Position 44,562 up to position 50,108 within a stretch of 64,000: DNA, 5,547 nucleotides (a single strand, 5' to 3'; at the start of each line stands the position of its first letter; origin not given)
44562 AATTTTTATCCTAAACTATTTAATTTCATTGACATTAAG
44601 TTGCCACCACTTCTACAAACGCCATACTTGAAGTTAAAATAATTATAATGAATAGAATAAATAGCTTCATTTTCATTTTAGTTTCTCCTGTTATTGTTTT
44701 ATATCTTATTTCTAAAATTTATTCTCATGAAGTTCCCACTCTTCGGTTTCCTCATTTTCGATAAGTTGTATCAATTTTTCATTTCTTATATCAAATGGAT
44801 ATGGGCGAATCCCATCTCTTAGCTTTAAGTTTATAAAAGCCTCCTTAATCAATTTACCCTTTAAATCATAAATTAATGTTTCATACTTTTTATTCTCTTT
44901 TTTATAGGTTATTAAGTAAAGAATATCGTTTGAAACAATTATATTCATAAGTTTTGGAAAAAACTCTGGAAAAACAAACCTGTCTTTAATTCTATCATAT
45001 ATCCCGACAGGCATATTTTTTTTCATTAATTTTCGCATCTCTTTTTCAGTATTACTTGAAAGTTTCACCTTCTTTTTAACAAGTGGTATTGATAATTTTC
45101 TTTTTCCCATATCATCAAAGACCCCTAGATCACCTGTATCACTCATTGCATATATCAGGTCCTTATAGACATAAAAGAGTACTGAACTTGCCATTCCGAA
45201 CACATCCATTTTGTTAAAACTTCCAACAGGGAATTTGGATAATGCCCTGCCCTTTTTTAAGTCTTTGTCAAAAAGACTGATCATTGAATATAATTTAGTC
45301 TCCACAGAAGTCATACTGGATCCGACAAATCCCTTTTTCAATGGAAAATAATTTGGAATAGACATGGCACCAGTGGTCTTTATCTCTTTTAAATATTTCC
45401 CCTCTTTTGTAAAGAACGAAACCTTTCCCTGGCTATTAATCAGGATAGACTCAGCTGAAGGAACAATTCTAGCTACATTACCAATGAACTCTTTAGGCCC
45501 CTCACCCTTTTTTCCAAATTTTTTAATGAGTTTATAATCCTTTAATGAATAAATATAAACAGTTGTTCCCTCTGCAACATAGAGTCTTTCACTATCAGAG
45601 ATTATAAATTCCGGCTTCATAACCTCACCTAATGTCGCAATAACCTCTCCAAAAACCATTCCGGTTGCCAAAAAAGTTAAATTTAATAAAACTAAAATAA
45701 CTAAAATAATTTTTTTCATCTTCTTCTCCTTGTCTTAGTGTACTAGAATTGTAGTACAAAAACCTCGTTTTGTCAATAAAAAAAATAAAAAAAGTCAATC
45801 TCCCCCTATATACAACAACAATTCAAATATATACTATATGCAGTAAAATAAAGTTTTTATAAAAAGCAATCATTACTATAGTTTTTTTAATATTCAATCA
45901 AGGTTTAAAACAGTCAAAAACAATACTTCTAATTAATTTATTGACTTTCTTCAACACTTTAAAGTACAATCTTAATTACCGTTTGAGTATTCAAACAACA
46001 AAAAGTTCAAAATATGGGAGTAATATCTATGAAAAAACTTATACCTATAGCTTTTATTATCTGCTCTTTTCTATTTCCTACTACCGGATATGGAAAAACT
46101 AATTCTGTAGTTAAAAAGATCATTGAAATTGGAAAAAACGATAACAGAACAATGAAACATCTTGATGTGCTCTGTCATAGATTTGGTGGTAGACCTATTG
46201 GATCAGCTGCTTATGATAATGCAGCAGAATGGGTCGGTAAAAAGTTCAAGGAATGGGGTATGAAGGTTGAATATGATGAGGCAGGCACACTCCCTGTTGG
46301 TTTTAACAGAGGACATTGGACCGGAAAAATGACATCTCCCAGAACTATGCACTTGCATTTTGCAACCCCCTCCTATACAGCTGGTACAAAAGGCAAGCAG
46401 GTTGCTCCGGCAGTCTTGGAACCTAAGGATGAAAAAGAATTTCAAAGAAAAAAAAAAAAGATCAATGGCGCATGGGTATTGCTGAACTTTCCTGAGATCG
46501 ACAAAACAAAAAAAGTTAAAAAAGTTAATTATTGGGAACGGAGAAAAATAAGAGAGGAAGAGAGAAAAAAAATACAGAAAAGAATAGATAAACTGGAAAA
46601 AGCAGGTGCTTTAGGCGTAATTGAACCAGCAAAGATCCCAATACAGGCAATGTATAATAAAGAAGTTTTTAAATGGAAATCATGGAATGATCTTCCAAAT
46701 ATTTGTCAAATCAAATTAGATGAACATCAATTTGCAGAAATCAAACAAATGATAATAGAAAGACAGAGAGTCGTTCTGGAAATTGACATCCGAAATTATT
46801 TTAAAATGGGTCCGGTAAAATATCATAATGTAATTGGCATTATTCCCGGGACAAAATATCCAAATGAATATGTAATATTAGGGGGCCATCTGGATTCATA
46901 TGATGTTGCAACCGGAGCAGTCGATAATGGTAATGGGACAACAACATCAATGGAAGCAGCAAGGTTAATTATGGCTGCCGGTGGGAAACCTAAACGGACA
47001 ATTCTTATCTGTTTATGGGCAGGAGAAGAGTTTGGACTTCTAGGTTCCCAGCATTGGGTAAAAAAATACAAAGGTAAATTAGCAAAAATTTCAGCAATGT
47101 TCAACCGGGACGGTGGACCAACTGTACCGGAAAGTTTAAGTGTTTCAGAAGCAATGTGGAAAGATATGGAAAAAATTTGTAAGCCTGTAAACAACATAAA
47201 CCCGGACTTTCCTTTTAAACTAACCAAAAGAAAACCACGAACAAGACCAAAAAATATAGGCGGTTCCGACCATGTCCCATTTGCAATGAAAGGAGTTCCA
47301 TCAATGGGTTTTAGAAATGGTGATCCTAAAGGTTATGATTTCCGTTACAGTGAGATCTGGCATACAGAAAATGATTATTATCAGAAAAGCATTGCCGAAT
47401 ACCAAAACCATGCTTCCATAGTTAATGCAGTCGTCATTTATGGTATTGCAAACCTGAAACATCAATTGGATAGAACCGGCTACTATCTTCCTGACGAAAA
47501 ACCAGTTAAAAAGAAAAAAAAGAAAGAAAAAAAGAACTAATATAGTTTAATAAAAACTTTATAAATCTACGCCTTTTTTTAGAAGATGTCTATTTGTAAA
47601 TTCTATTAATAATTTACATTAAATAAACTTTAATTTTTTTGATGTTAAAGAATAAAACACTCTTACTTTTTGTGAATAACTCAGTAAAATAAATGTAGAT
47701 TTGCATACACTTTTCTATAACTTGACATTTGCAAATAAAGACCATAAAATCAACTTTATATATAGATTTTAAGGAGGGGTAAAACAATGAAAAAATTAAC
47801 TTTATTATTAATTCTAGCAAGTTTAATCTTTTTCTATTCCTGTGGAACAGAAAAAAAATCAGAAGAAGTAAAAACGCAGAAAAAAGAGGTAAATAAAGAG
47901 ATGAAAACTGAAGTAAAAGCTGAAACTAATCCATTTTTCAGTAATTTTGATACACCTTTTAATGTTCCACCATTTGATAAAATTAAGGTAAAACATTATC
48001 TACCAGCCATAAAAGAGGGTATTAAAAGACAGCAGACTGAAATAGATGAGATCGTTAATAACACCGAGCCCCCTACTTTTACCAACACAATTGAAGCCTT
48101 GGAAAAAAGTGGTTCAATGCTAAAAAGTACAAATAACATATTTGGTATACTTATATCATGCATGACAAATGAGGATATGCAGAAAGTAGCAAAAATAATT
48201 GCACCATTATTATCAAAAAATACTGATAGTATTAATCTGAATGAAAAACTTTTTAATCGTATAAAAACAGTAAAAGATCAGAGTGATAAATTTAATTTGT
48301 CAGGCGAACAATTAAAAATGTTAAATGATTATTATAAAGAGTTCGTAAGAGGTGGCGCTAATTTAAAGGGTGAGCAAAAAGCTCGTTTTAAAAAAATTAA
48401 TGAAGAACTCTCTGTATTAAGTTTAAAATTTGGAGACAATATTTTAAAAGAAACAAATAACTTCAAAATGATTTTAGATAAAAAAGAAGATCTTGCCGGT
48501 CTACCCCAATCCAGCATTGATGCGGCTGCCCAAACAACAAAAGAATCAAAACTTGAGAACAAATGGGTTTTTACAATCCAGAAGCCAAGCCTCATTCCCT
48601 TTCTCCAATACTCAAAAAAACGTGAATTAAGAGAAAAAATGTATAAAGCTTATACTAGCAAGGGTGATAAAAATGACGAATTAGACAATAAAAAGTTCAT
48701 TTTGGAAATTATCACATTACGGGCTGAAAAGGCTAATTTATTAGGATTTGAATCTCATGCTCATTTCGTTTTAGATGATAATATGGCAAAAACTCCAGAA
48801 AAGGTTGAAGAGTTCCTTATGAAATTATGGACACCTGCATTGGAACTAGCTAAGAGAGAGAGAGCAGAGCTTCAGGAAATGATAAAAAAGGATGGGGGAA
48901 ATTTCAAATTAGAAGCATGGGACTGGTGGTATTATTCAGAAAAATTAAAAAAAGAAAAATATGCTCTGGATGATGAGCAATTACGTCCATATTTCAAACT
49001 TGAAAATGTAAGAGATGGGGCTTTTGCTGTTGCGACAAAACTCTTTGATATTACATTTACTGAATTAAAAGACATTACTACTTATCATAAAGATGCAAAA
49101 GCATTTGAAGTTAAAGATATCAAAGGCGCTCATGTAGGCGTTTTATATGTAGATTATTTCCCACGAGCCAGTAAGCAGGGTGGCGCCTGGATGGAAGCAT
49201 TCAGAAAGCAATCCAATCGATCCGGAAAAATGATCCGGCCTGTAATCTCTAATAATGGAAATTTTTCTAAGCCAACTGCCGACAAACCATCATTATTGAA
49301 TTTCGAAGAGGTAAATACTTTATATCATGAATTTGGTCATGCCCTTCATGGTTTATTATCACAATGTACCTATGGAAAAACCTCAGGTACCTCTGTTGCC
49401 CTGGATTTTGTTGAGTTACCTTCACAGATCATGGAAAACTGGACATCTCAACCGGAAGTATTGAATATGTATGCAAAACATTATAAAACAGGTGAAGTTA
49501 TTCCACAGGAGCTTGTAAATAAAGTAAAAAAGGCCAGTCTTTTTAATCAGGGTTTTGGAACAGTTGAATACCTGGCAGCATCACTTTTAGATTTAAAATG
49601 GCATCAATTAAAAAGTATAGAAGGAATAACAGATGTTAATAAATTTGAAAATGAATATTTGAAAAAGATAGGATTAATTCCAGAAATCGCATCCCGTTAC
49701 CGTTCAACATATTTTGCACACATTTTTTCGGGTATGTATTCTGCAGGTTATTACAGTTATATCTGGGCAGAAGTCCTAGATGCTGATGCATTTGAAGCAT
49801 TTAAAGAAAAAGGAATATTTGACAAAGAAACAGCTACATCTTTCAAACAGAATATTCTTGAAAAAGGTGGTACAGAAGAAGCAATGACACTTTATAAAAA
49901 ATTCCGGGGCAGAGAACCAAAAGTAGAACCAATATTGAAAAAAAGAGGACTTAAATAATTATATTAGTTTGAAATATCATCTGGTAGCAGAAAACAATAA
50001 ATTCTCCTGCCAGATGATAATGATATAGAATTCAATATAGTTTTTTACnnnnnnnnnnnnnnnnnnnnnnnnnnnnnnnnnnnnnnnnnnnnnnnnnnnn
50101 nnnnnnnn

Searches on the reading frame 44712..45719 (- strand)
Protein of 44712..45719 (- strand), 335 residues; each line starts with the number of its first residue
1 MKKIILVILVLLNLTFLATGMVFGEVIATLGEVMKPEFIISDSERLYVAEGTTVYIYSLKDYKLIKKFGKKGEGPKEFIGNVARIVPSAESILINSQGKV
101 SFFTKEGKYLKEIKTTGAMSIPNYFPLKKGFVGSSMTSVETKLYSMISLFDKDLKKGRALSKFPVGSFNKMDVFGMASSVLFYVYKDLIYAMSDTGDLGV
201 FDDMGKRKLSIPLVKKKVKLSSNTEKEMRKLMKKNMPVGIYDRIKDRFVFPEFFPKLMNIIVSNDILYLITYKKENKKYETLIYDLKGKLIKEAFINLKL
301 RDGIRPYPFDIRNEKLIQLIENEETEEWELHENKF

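Call 13: search_protein_families(library=pfam, proteins=[window:44712-45719:-], max_evalue=0.001)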
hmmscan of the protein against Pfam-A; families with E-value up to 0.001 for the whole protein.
window:44712-45719:- (335 aa): 1 family
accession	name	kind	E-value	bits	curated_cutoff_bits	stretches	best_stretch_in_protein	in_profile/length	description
PF15869.11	TolB_like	-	0.00064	19.6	29.2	0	54-81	42-69/296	TolB-like 6-blade propeller-like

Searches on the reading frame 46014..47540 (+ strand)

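Call 13: search_protein_families(library=pfam, proteins=[window:46014-47540:+], max_evalue=0.001)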
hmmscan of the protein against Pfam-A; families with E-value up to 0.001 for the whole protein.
window:46014-47540:+ (508 aa): 2 families
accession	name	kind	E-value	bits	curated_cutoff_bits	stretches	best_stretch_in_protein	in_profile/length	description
PF04389.22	Peptidase_M28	-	1.2e-34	120.2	21.3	1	272-470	1-189/193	Peptidase family M28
PF01546.33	Peptidase_M20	-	2.9e-06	27.8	24.6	1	299-473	30-203/206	Peptidase family M20/M25/M40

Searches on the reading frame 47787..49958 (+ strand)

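Call 13: search_protein_families(library=pfam, proteins=[window:47787-49958:+], max_evalue=0.001)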
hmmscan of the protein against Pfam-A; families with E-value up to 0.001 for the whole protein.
window:47787-49958:+ (723 aa): 2 families
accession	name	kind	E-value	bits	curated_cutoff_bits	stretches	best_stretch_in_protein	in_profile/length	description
PF01432.26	Peptidase_M3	-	2.5e-138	462.7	27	1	272-721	1-456/457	Peptidase family M3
PF19310.4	TOP_N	-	0.00044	20.5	27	1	79-198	5-123/123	Neurolysin/Thimet oligopeptidase, N-terminal domain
